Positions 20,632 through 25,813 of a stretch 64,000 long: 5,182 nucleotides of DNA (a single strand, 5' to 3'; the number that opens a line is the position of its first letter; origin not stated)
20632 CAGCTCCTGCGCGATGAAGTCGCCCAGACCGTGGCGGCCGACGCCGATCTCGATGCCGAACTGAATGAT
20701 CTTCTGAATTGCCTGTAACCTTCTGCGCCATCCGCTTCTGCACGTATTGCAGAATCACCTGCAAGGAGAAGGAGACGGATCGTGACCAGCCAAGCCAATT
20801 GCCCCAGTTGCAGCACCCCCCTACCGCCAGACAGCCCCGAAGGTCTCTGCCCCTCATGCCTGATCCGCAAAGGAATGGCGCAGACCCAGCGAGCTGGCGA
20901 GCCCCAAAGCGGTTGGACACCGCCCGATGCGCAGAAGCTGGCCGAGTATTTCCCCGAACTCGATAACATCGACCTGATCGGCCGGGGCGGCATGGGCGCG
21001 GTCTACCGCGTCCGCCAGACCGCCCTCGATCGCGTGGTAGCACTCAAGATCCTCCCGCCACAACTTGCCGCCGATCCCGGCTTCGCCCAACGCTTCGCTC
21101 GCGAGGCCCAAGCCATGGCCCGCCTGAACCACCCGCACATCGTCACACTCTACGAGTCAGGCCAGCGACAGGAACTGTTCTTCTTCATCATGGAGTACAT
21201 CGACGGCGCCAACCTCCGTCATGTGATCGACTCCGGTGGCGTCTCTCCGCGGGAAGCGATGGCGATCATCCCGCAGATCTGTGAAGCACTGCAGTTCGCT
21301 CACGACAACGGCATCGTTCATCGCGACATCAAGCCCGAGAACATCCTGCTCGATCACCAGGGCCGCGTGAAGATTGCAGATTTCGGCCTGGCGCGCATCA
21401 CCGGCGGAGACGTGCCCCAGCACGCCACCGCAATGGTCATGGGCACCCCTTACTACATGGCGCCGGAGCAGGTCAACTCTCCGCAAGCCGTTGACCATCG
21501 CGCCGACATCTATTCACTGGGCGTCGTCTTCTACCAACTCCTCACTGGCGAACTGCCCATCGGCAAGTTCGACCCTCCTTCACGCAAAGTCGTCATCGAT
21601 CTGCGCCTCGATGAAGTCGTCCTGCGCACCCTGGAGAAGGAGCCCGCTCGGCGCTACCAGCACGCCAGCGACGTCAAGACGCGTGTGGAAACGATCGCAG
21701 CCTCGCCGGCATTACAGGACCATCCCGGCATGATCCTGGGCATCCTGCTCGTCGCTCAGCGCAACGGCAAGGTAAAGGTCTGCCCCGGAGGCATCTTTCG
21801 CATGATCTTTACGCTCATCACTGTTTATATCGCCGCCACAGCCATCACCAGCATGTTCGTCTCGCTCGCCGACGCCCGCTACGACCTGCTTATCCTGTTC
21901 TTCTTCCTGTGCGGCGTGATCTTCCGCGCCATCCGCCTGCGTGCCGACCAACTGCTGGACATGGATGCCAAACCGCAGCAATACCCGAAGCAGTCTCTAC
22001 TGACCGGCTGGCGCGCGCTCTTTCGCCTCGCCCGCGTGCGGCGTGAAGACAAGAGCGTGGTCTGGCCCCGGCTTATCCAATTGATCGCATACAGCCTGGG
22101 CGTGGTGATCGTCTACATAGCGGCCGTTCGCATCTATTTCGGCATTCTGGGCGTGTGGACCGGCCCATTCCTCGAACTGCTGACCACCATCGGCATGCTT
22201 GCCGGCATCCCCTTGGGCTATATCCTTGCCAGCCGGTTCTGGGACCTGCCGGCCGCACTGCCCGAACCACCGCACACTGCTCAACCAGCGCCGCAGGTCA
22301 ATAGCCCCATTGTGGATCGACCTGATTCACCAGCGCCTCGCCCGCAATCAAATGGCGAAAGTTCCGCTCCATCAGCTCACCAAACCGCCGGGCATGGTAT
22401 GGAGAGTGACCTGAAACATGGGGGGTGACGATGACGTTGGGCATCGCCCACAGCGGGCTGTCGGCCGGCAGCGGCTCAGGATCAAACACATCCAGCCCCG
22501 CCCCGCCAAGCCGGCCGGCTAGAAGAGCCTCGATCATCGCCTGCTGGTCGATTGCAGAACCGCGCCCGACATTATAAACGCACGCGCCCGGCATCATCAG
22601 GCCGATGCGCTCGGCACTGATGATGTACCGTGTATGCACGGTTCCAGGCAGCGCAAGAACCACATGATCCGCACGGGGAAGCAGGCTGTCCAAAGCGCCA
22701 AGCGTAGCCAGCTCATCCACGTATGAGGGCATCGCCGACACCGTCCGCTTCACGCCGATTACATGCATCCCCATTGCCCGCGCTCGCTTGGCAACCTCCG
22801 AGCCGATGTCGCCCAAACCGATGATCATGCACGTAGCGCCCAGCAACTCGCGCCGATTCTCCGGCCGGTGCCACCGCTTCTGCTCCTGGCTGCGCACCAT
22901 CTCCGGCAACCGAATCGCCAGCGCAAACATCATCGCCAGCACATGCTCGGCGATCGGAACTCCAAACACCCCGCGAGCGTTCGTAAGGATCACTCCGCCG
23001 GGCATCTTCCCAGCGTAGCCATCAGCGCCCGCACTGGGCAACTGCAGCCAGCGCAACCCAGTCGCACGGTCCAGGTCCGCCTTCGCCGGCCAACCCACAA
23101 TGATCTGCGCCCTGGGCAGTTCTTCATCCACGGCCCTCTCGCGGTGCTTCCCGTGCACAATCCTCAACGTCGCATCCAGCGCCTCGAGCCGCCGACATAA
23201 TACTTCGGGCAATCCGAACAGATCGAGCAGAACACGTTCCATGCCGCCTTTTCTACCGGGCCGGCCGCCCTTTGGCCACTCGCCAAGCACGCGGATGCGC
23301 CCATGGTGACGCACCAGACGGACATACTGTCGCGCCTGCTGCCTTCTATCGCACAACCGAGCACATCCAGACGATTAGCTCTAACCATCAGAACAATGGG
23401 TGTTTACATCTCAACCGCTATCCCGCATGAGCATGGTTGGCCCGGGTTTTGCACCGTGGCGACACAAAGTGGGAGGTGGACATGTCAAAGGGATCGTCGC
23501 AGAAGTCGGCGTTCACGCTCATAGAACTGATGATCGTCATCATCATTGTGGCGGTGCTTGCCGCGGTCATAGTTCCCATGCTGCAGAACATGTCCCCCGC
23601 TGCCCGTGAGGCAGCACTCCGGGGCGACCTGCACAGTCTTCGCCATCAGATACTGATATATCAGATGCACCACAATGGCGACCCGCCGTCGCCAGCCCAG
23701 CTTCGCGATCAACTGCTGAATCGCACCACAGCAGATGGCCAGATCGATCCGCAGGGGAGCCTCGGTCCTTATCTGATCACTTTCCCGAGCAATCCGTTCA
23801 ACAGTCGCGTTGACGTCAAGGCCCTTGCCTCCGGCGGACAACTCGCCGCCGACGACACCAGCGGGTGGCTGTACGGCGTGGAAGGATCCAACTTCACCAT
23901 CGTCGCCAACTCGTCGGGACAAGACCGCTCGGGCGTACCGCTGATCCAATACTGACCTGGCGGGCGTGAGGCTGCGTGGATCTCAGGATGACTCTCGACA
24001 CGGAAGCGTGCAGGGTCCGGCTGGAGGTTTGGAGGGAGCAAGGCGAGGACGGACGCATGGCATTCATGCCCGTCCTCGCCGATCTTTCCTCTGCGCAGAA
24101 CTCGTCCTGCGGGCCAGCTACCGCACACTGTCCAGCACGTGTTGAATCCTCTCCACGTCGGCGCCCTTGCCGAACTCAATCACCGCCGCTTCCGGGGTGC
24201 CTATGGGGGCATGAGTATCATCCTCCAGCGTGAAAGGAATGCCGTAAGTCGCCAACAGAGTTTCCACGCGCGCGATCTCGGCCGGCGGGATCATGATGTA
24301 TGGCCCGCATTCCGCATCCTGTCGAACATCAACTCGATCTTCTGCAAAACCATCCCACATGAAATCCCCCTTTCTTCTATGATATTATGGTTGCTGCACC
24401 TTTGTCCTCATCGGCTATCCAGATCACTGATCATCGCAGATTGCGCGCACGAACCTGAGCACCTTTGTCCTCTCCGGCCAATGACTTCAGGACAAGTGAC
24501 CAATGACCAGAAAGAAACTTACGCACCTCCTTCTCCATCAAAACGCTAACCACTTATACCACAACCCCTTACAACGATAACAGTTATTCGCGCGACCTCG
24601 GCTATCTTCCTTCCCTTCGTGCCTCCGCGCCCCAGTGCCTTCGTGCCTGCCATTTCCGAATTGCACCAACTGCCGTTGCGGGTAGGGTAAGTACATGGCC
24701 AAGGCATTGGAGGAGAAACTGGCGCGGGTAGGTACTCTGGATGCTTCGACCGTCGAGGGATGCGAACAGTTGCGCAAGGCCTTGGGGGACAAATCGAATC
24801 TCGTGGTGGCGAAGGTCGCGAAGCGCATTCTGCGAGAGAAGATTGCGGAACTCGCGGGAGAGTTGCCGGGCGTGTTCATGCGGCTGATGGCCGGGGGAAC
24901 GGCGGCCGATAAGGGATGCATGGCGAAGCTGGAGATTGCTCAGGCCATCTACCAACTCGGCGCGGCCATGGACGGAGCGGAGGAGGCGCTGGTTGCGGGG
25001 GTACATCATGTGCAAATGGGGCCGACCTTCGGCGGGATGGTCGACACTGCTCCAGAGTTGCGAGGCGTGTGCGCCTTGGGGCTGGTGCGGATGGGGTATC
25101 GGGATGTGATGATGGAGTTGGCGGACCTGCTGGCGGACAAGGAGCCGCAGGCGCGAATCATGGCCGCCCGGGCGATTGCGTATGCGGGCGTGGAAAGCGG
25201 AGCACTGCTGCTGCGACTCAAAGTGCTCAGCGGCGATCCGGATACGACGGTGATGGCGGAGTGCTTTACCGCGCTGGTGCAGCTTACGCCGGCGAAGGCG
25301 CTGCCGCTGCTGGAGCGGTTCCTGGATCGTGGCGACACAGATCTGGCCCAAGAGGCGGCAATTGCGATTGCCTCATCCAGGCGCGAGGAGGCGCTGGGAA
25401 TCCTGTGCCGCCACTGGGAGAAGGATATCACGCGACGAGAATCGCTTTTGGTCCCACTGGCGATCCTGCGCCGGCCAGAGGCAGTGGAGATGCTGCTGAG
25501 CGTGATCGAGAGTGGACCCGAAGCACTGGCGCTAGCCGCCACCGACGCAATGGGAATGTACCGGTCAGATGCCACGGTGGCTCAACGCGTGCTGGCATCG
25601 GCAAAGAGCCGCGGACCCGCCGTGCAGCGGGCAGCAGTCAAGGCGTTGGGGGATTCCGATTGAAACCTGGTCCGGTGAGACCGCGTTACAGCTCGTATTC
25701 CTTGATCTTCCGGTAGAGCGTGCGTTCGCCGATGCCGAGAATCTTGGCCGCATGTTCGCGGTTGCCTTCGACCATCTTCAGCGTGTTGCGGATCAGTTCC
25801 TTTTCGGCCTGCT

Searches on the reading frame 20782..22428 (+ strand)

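Call 12: search_protein_families(library=pfam, proteins=[window:20782-22428:+], max_evalue=0.001)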
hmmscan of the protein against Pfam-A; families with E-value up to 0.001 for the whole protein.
window:20782-22428:+ (548 aa): 5 families
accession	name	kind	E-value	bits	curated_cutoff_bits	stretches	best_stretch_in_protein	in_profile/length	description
PF00069.31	Pkinase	-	1.2e-55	189.2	31.7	1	63-265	4-202/263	Protein kinase domain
PF07714.23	PK_Tyr_Ser-Thr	-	8.8e-35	120.7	23.1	1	64-265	5-210/258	Protein tyrosine and serine/threonine kinase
PF01636.29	APH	-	7.9e-09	36.1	23.2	0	73-170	12-104/239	Phosphotransferase enzyme family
PF03109.22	ABC1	-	3.4e-06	26.8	22.9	1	102-205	117-215/244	ABC1 atypical kinase-like domain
PF14531.12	Kinase-like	-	4.3e-05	23.3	25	1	170-264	158-255/289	Kinase-like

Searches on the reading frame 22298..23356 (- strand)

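Call 12: search_protein_families(library=pfam, proteins=[window:22298-23356:-], max_evalue=0.001)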
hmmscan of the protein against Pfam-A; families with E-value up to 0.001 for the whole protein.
window:22298-23356:- (352 aa): 2 families
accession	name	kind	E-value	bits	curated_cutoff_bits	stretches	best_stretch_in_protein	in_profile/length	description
PF02826.25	2-Hacid_dh_C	-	5.1e-53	179.5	25.1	1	140-315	1-178/178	D-isomer specific 2-hydroxyacid dehydrogenase, NAD binding domain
PF03446.21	NAD_binding_2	-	0.00042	20.8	21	1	178-277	4-106/161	NAD binding domain of 6-phosphogluconate dehydrogenase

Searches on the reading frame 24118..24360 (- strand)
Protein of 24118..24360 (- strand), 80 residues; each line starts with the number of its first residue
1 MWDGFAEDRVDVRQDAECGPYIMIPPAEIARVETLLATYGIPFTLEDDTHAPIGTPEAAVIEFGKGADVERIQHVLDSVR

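Call 12: search_protein_families(library=pfam, proteins=[window:24118-24360:-], max_evalue=0.001)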
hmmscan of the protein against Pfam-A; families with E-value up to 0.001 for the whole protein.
window:24118-24360:- (80 aa): 0 families

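Call 45: find_homologous_proteins(query=window:24118-24360:-, max_evalue=0.001)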
Query window:24118-24360:- (80 aa): 49 proteins with E <= 0.001 among 50 candidates.
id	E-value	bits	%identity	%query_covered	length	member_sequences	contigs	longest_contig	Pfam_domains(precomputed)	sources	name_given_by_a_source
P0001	6.9e-44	165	92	99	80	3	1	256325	-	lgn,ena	-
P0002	1.0e-30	123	76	100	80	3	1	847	-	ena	-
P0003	6.6e-30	120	75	99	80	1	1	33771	-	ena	-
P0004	3.2e-29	118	74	100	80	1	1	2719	-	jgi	jgi:hypothetical protein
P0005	5.7e-29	117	74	100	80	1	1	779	-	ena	-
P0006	6.7e-29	117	71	99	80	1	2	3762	-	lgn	-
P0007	8.7e-29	117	73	100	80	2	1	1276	-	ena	-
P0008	8.9e-29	117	71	100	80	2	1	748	-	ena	-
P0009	9.1e-29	117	71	99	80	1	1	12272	-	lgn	-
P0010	1.3e-28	116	72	98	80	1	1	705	-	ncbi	-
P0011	2.0e-28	115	73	98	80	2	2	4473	-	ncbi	-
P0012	2.4e-28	115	71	100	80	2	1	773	-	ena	-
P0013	2.9e-28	115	71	100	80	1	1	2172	-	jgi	jgi:hypothetical protein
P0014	9.7e-28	113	70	100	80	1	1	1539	-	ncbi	-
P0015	2.0e-27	112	72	98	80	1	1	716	-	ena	-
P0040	1.3e-22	97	64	98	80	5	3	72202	-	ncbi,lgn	-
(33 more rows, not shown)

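Call 46: find_encoding_contigs(protein=P0001, flank=10000, max_places=3)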
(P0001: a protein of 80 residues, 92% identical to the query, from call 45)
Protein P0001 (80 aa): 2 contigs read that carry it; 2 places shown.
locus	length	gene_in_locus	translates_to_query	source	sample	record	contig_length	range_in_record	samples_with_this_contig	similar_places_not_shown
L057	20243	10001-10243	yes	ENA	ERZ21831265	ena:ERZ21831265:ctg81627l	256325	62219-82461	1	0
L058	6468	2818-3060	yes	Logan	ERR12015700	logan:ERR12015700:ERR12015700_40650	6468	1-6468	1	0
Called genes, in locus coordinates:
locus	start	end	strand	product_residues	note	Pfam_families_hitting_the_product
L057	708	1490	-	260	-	PF01695:IstB_IS21, PF00308:Bac_DnaA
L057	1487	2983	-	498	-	PF27155:Y4rL_C, PF22483:Mu-transpos_C_2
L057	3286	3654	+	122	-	PF22747:Zn_ribbon_DUF2089, PF09862:DUF2089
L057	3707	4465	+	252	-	PF13428:TPR_14 (faint), PF12895:ANAPC3 (faint), PF13424:TPR_12 (faint), PF13431:TPR_17 (faint), PF13432:TPR_16 (weak), PF07719:TPR_2 (weak), PF13432:TPR_16 (weak), PF14559:TPR_19 (weak), +4 more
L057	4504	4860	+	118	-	-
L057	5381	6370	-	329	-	PF13936:HTH_38 (weak), PF00665:rve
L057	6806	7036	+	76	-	-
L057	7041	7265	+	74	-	-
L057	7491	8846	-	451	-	PF01266:DAO (faint), PF01494:FAD_binding_3 (faint), PF07992:Pyr_redox_2, PF13450:NAD_binding_8 (faint), PF22366:NDH2_C (faint), PF00070:Pyr_redox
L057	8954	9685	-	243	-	PF00702:Hydrolase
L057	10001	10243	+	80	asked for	-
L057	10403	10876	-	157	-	PF07963:N_methyl (weak)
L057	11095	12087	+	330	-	PF02826:2-Hacid_dh_C, PF03446:NAD_binding_2 (weak)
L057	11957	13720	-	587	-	PF00069:Pkinase, PF01636:APH (faint), PF07714:PK_Tyr_Ser-Thr, PF03109:ABC1 (weak)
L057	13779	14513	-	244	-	-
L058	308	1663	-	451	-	PF01266:DAO (faint), PF01494:FAD_binding_3 (faint), PF07992:Pyr_redox_2, PF13450:NAD_binding_8 (faint), PF22366:NDH2_C (faint), PF00070:Pyr_redox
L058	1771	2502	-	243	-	PF00702:Hydrolase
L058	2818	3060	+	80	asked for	-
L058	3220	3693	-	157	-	PF07963:N_methyl (weak)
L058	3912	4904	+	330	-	PF02826:2-Hacid_dh_C, PF03446:NAD_binding_2 (weak)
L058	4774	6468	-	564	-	?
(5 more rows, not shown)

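Call 47: find_encoding_contigs(protein=P0040, flank=6000, max_places=3)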
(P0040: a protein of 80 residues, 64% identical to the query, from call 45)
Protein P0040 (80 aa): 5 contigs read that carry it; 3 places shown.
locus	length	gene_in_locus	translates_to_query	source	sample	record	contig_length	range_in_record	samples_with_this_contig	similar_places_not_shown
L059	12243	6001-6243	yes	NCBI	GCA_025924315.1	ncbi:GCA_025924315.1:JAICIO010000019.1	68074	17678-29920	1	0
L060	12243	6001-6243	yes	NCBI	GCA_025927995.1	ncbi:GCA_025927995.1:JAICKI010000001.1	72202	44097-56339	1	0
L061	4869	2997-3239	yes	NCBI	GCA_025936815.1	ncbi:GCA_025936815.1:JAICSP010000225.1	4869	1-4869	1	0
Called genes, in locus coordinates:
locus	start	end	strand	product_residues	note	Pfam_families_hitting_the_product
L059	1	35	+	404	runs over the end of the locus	PF01261:AP_endonuc_2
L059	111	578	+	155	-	-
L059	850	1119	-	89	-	-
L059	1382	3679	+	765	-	-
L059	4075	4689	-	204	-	PF01022:HTH_5, PF12840:HTH_20, PF13412:HTH_24 (weak), PF08279:HTH_11 (weak), PF12802:MarR_2 (weak), PF00392:GntR (faint)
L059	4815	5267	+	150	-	-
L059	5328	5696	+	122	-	PF02627:CMD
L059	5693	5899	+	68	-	PF16277:DUF4926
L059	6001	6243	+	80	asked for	-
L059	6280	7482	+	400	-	PF01266:DAO (faint), PF07992:Pyr_redox_2, PF13738:Pyr_redox_3, PF00070:Pyr_redox, PF14721:AIF_C (weak)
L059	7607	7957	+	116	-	PF04343:DUF488, PF22751:DUF488-N3a, PF22752:DUF488-N3i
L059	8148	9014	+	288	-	PF13085:Fer2_3, PF13183:Fer4_8, PF13534:Fer4_17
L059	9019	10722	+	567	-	PF01292:Ni_hydr_CYTB, PF00174:Oxidored_molyb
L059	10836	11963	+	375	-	PF00512:HisKA, PF02518:HATPase_c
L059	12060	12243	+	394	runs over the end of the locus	PF07731:Cu-oxidase_2 (faint)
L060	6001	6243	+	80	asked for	-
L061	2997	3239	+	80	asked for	-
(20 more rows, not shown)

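Call 48: find_encoding_contigs(protein=P0003, flank=6000, max_places=3)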
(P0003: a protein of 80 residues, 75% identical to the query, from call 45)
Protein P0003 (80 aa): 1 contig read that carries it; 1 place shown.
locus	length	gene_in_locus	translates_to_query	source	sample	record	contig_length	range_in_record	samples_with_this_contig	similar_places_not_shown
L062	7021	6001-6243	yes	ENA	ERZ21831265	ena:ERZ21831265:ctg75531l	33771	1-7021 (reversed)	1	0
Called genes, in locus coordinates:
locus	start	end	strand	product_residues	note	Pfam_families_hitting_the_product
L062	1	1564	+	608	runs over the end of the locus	-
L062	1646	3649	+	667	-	PF19543:GH123_N (weak)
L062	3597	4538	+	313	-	-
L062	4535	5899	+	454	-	PF01229:Glyco_hydro_39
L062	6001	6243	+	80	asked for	-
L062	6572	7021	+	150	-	?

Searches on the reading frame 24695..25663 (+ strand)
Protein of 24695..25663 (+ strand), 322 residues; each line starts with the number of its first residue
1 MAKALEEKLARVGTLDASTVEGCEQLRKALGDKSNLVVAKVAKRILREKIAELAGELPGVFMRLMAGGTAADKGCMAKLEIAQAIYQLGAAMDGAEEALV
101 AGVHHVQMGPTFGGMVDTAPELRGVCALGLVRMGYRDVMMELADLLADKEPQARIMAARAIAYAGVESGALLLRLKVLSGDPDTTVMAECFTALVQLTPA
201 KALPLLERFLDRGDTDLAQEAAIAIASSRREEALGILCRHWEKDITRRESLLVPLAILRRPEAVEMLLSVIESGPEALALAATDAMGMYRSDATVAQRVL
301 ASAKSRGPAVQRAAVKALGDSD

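Call 12: search_protein_families(library=pfam, proteins=[window:24695-25663:+], max_evalue=0.001)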
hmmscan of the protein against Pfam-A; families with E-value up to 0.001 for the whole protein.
window:24695-25663:+ (322 aa): 2 families
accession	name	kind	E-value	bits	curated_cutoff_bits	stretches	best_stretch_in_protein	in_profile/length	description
PF13646.12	HEAT_2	-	1.7e-14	54.3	27.7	1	175-244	5-74/88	HEAT repeats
PF02985.28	HEAT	-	5.1e-05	23.6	23.5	0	142-162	5-25/31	HEAT repeat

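Call 44: find_encoding_contigs(protein=window:24695-25663:+, flank=3000, max_places=10)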
Protein window:24695-25663:+ (322 aa): 22 contigs read that carry it; 2 places shown.
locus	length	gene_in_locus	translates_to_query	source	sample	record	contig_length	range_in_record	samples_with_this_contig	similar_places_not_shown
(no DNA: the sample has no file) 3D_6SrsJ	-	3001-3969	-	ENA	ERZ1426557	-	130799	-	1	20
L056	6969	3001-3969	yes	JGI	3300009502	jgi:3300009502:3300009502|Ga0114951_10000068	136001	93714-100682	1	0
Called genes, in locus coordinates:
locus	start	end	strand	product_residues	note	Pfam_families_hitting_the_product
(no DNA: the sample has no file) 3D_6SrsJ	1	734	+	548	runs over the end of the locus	PF00069:Pkinase, PF01636:APH (faint), PF07714:PK_Tyr_Ser-Thr, PF03109:ABC1 (weak)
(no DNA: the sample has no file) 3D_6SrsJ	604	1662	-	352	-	PF02826:2-Hacid_dh_C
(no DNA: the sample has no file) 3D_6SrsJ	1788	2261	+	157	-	PF07963:N_methyl (weak)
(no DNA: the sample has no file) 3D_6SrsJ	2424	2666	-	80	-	-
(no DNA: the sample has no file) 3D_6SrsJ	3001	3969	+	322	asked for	PF13646:HEAT_2 (faint)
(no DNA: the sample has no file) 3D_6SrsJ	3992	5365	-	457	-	PF00072:Response_reg, PF00158:Sigma54_activat, PF14532:Sigma54_activ_2, PF07724:AAA_2 (weak), PF00004:AAA (weak), PF07728:AAA_5 (weak), PF25601:AAA_lid_14, PF02954:HTH_8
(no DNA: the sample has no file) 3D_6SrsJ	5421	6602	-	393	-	PF03065:Glyco_hydro_57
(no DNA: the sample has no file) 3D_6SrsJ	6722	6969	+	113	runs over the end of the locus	-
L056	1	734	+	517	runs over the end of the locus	PF00069:Pkinase, PF01636:APH (faint), PF07714:PK_Tyr_Ser-Thr, PF03109:ABC1 (weak)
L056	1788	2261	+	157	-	PF07963:N_methyl (weak)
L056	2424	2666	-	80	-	-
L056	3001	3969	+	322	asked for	PF13646:HEAT_2 (faint)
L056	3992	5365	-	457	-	PF00072:Response_reg, PF00158:Sigma54_activat, PF14532:Sigma54_activ_2, PF07724:AAA_2 (weak), PF00004:AAA (weak), PF07728:AAA_5 (weak), PF25601:AAA_lid_14, PF02954:HTH_8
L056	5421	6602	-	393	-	PF03065:Glyco_hydro_57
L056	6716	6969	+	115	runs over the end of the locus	-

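Call 55: find_homologous_proteins(query=window:24695-25663:+, max_evalue=1e-40)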
Query window:24695-25663:+ (322 aa): 211 proteins with E <= 1e-40 among 8000 candidates; the best 120 are listed.
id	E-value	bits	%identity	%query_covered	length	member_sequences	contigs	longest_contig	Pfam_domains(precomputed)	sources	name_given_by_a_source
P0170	4.4e-195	665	100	100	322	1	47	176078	PF13646.13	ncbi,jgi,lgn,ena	-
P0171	4.2e-173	593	90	100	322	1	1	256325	PF13646.13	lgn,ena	-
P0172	3.6e-138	478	75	99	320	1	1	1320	PF13646.13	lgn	-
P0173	8.5e-137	474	74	99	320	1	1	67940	PF13646.13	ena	-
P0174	2.8e-135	469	73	99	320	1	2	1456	PF13646.13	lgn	-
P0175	8.1e-130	451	72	99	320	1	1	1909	PF13646.13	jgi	jgi:hypothetical protein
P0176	1.2e-128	447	72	99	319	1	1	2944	PF13646.13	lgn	-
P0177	1.5e-90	322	54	99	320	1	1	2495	PF13646.13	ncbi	-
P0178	4.2e-87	310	52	99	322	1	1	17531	PF13646.13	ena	-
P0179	2.8e-86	308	51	99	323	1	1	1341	PF13646.13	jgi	jgi:hypothetical protein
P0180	2.2e-83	298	53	93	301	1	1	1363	PF13646.13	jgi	jgi:hypothetical protein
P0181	8.3e-74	267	53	91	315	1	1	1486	PF13646.13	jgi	jgi:hypothetical protein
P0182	6.3e-72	261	48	99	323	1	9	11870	PF13646.13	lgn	-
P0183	6.8e-71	257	49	88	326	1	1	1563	PF13646.13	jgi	jgi:HEAT repeat protein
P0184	1.5e-70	256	50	83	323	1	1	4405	PF13646.13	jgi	jgi:HEAT repeat protein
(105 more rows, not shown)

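Call 56: find_encoding_contigs(protein=P0171, flank=10000, max_places=2)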
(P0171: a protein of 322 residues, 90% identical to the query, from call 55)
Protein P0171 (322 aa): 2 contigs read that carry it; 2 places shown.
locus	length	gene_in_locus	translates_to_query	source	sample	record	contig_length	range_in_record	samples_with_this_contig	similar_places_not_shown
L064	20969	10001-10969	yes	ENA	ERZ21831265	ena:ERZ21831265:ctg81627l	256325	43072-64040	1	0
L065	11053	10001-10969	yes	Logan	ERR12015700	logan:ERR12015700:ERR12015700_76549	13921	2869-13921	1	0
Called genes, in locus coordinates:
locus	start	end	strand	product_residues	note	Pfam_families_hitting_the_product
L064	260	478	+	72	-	-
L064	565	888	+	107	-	PF06155:GBBH-like_N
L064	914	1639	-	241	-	PF04029:2-ph_phosp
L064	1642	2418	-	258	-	PF13847:Methyltransf_31 (weak), PF08241:Methyltransf_11, PF13649:Methyltransf_25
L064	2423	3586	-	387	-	PF01408:GFO_IDH_MocA, PF22725:GFO_IDH_MocA_C3 (faint)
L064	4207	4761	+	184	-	-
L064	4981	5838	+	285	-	-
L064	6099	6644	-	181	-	PF03009:GDPD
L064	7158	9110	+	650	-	PF01590:GAF, PF13185:GAF_2, PF13492:GAF_3 (faint)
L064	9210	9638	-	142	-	-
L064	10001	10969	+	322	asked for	PF13646:HEAT_2 (faint)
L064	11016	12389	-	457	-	PF00072:Response_reg, PF00158:Sigma54_activat, PF14532:Sigma54_activ_2, PF07724:AAA_2 (weak), PF00004:AAA (weak), PF07728:AAA_5 (weak), PF25601:AAA_lid_14, PF02954:HTH_8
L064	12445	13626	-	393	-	PF03065:Glyco_hydro_57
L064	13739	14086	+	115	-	-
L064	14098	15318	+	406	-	PF08125:Mannitol_dh_C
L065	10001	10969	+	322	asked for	PF13646:HEAT_2 (faint)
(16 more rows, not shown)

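Call 59: find_encoding_contigs(protein=P0173, flank=10000, max_places=2)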
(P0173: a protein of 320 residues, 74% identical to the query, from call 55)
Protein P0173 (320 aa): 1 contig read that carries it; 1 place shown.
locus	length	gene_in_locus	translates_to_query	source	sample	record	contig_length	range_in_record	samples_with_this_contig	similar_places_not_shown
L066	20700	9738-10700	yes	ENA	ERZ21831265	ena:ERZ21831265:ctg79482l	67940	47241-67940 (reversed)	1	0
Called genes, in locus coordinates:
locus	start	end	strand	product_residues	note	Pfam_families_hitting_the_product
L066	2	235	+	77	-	?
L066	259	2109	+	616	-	PF01145:Band_7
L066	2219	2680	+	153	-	PF07885:Ion_trans_2 (weak)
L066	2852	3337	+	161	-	-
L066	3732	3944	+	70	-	-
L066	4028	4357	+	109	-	PF06155:GBBH-like_N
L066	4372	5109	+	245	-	PF02633:Creatininase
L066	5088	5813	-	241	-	PF04029:2-ph_phosp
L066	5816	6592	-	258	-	PF13847:Methyltransf_31 (weak), PF08241:Methyltransf_11, PF13649:Methyltransf_25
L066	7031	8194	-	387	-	PF01408:GFO_IDH_MocA, PF22725:GFO_IDH_MocA_C3 (faint)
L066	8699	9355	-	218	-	PF00702:Hydrolase, PF13419:HAD_2, PF13242:Hydrolase_like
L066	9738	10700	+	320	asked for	PF13646:HEAT_2 (weak)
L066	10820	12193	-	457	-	PF00072:Response_reg, PF00158:Sigma54_activat, PF14532:Sigma54_activ_2, PF07724:AAA_2 (weak), PF00004:AAA (weak), PF07728:AAA_5, PF25601:AAA_lid_14, PF02954:HTH_8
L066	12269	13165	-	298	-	PF03065:Glyco_hydro_57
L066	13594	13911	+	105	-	-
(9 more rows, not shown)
